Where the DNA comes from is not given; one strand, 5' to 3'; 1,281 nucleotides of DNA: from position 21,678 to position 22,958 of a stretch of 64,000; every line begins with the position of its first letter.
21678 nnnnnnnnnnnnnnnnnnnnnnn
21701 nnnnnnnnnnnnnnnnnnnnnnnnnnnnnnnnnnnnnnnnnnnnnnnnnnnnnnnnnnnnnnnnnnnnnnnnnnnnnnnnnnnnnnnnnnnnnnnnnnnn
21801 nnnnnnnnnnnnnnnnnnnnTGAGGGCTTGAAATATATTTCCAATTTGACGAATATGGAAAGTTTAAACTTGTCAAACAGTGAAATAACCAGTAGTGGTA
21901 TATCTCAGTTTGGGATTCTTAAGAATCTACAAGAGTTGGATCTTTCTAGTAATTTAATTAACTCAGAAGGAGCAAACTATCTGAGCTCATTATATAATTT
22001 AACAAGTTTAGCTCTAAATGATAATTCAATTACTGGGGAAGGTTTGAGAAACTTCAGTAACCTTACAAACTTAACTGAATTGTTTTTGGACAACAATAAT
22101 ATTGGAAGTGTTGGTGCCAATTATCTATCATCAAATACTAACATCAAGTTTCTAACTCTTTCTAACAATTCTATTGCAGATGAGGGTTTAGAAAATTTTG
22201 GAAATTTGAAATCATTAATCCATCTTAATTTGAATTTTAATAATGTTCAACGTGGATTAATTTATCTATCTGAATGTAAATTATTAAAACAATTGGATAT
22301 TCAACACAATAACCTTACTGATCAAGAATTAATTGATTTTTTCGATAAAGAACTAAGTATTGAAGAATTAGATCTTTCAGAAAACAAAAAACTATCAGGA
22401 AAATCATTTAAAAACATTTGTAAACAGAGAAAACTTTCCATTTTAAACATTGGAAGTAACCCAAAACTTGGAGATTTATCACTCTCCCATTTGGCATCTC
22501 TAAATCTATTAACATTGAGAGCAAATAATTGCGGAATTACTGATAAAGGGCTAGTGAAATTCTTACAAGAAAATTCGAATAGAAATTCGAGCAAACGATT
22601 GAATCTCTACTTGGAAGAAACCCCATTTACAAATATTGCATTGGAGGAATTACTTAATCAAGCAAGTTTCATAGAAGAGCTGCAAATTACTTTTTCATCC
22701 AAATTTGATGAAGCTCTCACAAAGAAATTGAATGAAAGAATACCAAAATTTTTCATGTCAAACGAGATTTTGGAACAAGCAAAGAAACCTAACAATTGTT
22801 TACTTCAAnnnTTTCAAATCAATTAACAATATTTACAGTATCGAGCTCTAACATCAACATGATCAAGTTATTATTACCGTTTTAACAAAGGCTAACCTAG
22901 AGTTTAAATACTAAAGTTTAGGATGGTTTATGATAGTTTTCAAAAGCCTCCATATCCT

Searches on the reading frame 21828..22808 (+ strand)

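Call 31: search_protein_families(library=pfam, proteins=[window:21828-22808:+], max_evalue=0.0001)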
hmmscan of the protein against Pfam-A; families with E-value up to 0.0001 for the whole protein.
window:21828-22808:+ (327 aa): 5 families
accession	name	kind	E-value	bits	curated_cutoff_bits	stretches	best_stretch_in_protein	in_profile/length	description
PF13516.12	LRR_6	-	5.8e-18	63.9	23.4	0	102-124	1-23/24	Leucine Rich repeat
PF12799.13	LRR_4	-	1.3e-15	57.5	27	1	57-95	2-39/44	Leucine Rich repeats (2 copies)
PF13855.12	LRR_8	-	3.3e-15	56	27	2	57-116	2-61/61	Leucine rich repeat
PF23598.1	LRR_14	-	7.1e-08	32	40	1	3-145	109-256/353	Leucine-rich repeat region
PF00560.39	LRR_1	-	6.5e-07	28.7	20.6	0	33-55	1-23/23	Leucine Rich Repeat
